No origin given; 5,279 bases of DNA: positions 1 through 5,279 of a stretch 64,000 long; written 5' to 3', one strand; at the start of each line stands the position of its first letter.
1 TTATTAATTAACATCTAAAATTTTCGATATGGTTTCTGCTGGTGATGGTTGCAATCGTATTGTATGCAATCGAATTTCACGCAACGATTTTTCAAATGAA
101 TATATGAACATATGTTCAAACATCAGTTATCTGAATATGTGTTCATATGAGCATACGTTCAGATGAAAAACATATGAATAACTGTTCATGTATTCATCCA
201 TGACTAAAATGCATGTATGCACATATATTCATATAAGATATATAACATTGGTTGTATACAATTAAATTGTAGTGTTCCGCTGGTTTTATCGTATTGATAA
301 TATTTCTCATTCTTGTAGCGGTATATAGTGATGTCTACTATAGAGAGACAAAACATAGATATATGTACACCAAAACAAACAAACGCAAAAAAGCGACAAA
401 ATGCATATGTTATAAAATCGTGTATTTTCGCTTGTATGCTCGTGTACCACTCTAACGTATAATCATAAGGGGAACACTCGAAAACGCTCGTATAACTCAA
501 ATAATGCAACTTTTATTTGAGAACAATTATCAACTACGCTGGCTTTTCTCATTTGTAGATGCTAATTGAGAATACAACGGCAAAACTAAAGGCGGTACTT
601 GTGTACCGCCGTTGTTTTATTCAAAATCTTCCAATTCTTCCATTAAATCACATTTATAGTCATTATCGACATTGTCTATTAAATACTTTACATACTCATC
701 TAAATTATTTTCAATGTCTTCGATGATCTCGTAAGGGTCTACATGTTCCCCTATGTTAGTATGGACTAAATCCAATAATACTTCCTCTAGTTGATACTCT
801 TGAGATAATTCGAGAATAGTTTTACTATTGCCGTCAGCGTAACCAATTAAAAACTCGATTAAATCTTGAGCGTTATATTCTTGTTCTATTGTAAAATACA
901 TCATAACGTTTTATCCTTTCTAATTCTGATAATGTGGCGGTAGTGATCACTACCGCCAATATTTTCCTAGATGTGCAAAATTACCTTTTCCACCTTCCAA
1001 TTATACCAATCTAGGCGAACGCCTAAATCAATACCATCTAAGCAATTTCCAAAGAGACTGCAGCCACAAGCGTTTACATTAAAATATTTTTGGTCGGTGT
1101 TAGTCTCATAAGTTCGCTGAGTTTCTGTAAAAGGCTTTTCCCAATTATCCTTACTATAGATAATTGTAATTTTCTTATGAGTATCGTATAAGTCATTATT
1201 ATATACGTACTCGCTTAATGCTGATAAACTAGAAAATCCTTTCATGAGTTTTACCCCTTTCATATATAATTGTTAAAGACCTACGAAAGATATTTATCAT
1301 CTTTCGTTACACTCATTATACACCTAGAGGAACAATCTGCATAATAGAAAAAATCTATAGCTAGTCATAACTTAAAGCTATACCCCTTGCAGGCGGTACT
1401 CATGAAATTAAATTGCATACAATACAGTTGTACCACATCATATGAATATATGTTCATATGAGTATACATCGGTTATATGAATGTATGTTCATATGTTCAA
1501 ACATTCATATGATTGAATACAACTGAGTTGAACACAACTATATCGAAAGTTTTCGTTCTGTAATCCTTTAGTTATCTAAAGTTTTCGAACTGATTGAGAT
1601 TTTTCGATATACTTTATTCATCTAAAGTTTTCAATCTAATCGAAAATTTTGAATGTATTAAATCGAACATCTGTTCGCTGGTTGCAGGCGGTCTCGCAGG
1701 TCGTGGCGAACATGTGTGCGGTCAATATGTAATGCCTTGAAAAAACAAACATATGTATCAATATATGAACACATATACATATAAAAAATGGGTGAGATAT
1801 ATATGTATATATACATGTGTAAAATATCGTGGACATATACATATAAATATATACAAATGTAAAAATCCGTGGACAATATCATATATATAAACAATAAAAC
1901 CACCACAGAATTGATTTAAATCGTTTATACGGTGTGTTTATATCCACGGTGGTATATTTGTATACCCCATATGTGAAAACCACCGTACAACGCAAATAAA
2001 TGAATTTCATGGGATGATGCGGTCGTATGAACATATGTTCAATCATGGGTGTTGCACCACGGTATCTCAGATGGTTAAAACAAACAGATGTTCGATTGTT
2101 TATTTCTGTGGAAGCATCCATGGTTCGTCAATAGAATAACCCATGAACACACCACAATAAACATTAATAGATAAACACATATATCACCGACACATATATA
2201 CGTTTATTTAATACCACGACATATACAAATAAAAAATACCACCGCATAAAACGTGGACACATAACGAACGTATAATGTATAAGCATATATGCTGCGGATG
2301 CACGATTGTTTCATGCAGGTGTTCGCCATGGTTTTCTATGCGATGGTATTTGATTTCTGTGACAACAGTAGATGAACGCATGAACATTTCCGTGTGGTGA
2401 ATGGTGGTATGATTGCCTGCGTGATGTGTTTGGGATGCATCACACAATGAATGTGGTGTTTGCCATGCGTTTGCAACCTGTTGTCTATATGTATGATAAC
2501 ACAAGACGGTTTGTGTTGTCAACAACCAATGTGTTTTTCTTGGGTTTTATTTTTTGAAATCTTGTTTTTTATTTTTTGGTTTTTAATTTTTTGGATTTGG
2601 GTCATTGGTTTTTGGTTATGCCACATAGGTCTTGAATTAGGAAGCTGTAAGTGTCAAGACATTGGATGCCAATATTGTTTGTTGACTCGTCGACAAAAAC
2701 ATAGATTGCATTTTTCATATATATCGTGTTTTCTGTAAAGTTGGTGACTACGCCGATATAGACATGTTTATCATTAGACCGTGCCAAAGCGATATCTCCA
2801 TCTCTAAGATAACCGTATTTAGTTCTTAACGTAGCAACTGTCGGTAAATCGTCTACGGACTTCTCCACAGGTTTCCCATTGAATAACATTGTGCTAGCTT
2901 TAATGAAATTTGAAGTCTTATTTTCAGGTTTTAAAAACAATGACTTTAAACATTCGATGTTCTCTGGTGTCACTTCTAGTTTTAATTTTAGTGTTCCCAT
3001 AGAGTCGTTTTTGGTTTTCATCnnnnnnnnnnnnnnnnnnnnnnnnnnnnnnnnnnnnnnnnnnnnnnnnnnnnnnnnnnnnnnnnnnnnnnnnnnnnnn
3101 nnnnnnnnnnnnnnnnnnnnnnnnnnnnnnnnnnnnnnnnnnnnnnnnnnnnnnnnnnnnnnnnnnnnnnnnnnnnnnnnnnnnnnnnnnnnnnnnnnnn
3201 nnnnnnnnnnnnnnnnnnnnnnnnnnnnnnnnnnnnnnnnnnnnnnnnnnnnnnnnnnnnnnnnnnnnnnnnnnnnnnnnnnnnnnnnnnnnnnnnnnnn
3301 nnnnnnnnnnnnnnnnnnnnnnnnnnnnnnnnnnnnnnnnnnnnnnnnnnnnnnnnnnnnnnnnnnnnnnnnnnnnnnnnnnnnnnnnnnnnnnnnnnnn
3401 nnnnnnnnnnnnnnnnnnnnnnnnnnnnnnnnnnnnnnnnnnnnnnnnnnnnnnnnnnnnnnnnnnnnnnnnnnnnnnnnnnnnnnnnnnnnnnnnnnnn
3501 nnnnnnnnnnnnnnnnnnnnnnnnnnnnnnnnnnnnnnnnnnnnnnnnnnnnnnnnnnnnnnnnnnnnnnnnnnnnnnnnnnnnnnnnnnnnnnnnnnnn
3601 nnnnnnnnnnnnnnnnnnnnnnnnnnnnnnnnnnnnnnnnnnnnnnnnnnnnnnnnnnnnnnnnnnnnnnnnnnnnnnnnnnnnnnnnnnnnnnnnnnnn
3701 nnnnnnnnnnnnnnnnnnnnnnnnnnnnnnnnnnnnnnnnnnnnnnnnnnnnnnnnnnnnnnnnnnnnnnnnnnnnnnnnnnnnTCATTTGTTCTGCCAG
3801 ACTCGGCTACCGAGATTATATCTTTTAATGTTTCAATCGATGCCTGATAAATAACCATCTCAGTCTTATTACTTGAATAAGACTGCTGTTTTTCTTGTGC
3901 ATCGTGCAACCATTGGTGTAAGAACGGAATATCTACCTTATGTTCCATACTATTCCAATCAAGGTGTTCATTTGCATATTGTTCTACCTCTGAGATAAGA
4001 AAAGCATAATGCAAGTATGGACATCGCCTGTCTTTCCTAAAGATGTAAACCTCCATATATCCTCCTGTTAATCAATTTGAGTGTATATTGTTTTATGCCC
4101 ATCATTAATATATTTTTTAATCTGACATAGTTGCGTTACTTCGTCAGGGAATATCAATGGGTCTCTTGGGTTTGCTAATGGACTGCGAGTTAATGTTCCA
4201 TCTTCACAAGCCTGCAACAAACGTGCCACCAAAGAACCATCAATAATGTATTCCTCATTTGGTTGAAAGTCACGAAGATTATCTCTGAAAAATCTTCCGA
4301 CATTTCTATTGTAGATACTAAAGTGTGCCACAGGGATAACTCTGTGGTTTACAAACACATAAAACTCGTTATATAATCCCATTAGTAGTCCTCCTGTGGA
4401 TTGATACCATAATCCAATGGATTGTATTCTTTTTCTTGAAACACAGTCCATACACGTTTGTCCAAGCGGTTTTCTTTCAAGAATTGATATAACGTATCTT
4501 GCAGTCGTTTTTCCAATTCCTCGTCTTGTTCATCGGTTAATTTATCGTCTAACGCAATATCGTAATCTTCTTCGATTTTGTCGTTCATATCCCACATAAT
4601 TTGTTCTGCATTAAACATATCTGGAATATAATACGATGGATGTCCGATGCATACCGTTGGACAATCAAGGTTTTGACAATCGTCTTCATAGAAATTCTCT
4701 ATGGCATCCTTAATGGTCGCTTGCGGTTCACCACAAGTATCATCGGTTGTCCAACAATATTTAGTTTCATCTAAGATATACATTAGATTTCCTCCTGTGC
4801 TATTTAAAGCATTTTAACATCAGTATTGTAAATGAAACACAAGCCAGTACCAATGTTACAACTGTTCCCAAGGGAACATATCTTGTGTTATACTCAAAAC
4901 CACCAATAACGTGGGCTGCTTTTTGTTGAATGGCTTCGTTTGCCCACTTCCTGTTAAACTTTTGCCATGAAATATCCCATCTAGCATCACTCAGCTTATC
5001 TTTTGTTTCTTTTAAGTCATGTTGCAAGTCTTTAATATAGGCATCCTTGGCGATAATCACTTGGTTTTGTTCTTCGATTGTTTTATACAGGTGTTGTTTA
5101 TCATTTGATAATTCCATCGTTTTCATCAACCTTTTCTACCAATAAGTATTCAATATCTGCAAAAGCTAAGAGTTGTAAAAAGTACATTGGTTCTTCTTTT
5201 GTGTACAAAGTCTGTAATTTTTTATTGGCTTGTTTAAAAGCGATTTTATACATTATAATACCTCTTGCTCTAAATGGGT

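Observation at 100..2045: Arrays of LexA-operator-shaped palindromes (GAAY-N4-GTTC) in ORF-free DNA, left islands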

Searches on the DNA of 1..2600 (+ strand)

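Call 5: search_dna_similar(query=window:1-2600:+, collection=phages, mode=near)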
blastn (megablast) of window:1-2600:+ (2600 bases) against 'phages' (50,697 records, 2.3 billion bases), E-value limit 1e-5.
No match.

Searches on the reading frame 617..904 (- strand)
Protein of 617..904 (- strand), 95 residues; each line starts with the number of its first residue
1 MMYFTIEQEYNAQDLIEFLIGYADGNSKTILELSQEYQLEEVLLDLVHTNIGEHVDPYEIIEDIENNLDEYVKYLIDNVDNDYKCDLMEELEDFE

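Call 24: search_protein_families(library=pfam, proteins=[window:617-904:-], max_evalue=0.05)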
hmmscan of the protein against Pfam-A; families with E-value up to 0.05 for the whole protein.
window:617-904:- (95 aa): 0 families

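Call 25: search_protein_families(library=phrogs, proteins=[window:617-904:-], max_evalue=0.01)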
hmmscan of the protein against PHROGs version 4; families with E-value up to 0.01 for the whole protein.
window:617-904:- (95 aa): 0 families

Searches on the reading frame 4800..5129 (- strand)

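Call 32: search_protein_families(library=pfam, proteins=[window:4800-5129:-], max_evalue=0.01)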
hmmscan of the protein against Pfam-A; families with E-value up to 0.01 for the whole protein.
window:4800-5129:- (109 aa): 1 family
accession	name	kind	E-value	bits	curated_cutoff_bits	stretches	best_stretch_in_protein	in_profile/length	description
PF04102.17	SlyX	-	0.00074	20.6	30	1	12-49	13-50/67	SlyX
